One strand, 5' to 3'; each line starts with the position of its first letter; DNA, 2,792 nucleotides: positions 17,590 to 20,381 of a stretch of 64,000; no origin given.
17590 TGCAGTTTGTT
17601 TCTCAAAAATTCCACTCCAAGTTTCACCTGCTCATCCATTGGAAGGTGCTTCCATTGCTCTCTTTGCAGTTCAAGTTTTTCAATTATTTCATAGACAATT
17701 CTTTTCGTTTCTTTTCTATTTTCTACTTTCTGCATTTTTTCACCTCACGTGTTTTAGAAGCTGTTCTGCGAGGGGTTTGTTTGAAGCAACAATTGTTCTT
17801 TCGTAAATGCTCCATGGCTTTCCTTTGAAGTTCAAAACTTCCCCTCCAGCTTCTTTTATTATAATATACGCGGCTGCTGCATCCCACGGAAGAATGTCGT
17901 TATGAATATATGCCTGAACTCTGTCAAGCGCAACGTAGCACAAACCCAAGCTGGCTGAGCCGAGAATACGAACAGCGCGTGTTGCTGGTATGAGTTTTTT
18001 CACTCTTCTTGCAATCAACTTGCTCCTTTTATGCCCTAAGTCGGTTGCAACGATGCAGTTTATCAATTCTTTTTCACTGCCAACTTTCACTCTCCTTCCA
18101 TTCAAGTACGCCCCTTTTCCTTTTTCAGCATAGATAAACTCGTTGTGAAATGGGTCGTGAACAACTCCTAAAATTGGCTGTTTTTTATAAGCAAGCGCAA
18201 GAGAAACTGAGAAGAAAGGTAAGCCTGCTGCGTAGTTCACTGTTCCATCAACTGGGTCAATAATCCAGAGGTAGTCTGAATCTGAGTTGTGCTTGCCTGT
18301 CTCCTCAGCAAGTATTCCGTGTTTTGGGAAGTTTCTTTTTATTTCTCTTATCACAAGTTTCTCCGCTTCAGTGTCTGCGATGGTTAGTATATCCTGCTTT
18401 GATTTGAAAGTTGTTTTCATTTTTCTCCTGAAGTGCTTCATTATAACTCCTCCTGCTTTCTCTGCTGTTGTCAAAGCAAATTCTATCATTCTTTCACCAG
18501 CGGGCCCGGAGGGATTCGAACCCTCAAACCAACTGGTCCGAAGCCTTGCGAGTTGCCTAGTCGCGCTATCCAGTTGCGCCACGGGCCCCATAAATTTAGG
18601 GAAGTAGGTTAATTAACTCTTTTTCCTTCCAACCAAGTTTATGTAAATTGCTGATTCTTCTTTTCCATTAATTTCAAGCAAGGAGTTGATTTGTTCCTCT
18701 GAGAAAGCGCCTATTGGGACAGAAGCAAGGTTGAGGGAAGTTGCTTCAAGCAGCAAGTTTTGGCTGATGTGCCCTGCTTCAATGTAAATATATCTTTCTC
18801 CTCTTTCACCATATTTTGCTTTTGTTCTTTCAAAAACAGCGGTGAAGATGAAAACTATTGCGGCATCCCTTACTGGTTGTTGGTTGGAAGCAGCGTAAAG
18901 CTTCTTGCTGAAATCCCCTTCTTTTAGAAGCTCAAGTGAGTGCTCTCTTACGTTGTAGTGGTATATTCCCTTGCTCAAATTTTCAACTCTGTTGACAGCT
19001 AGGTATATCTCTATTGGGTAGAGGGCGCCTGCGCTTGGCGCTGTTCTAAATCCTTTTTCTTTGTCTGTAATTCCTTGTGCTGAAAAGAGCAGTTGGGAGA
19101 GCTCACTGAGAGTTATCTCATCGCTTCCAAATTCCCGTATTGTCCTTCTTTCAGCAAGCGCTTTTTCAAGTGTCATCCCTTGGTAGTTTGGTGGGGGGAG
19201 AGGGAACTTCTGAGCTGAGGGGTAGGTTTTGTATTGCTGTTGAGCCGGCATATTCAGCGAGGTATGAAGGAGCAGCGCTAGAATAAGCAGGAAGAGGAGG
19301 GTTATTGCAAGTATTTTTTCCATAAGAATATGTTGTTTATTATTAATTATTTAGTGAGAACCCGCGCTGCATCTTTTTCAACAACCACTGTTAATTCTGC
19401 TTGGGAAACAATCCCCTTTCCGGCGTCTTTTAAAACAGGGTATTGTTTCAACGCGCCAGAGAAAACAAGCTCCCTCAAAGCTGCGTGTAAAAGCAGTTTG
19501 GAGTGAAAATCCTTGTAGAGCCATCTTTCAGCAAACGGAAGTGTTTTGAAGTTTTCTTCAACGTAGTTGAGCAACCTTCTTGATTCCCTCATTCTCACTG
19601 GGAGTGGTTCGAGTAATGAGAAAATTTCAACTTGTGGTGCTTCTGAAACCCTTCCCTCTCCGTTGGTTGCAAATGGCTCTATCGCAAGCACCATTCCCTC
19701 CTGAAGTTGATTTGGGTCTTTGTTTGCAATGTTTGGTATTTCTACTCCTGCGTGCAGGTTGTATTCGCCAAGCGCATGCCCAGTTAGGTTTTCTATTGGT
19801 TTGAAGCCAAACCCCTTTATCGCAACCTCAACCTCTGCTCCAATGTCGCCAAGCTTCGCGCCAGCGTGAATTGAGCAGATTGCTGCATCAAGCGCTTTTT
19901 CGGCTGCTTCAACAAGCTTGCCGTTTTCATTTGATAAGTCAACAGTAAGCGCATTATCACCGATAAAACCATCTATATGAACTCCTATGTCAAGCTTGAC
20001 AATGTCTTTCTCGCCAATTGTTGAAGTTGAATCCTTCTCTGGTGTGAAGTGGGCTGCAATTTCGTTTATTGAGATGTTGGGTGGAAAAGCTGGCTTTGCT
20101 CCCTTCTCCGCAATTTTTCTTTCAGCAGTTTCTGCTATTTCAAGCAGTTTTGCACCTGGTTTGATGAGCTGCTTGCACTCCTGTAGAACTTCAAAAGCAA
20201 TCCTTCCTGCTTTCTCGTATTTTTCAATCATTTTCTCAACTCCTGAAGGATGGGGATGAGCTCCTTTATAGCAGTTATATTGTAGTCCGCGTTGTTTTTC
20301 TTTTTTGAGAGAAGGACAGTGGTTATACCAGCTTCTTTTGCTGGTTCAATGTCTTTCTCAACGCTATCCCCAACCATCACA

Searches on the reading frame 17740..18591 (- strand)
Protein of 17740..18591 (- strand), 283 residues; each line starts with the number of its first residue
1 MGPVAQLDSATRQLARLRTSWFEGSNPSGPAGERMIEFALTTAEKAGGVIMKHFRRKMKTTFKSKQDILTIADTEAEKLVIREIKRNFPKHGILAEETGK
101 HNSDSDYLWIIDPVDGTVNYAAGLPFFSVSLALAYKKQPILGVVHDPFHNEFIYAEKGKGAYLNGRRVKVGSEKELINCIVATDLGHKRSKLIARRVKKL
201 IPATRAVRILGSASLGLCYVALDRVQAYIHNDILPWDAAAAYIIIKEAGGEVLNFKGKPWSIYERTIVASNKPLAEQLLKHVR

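Call 41: search_protein_families(library=pfam, proteins=[window:17740-18591:-], max_evalue=0.00001)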
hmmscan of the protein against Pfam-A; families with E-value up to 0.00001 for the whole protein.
window:17740-18591:- (283 aa): 1 family
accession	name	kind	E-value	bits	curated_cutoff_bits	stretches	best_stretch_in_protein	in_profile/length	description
PF00459.30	Inositol_P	-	3.1e-67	227.3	27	1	33-282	3-266/271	Inositol monophosphatase family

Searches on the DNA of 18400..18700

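Call 37: search_rna_families(source=window, start=18400, end=18700, threshold=evalue, max_evalue=1, show_alignments=1)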
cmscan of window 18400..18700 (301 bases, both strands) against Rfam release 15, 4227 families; matches with E-value up to 1: 4.
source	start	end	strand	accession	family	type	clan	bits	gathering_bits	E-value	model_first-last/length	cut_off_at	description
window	18502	18588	-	RF01684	mascRNA-menRNA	Gene;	-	22.4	42.5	0.023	1-56/56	no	MALAT1-associated small cytoplasmic RNA/MEN beta RNA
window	18500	18588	+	RF04354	Plastid-ycf2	Cis-reg;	-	20.9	65.7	0.05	1-75/75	no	Plastid-ycf2 5UTR RNA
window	18509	18525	+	RF04351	Plastid-psbl-rps4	Cis-reg;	-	20.5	68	0.051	9-25/53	no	Plastid-psbl-rps4 3UTR RNA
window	18509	18525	-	RF00023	tmRNA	Gene;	CL00001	10.5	47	0.022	347-363/374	no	transfer-messenger RNA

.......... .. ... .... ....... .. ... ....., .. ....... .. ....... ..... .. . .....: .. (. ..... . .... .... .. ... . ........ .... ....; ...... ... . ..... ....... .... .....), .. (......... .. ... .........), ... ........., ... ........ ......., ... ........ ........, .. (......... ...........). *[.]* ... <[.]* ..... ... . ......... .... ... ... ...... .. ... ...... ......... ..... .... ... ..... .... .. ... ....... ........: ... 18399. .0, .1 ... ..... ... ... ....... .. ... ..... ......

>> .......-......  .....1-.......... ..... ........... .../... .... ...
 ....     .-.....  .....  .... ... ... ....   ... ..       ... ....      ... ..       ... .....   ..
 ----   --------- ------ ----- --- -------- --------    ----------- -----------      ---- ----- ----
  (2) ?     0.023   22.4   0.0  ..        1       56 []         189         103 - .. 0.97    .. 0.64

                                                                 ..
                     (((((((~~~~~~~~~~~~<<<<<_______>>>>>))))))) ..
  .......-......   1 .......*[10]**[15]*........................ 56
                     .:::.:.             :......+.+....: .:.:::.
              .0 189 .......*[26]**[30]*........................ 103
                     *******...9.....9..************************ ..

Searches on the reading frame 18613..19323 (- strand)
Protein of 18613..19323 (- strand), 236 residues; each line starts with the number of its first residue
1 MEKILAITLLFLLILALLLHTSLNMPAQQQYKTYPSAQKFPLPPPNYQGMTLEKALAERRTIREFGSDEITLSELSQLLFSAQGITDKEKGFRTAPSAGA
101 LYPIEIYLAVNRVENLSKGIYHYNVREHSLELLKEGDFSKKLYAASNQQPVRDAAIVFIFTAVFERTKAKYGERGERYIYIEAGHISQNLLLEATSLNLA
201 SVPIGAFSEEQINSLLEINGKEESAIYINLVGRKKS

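Call 41: search_protein_families(library=pfam, proteins=[window:18613-19323:-], max_evalue=0.00001)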
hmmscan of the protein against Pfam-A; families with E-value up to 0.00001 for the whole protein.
window:18613-19323:- (236 aa): 1 family
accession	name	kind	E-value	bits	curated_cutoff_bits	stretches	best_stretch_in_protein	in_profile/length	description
PF00881.29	Nitroreductase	-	1.1e-27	97.7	23.5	1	57-232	2-166/167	Nitroreductase family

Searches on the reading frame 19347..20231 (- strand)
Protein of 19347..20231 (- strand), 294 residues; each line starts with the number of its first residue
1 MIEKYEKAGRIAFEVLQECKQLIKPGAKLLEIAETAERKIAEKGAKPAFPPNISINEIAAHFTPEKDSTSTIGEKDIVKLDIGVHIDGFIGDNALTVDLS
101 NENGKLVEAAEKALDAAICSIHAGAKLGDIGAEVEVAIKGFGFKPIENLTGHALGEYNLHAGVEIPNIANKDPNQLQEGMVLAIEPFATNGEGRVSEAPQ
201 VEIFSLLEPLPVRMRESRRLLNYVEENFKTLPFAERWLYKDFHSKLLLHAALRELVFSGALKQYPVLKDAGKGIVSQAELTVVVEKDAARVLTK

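Call 41: search_protein_families(library=pfam, proteins=[window:19347-20231:-], max_evalue=0.00001)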
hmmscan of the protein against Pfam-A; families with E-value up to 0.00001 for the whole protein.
window:19347-20231:- (294 aa): 1 family
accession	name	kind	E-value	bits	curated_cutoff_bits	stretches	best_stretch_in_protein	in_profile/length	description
PF00557.29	Peptidase_M24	-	3.4e-33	115.6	23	1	3-189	1-190/208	Metallopeptidase family M24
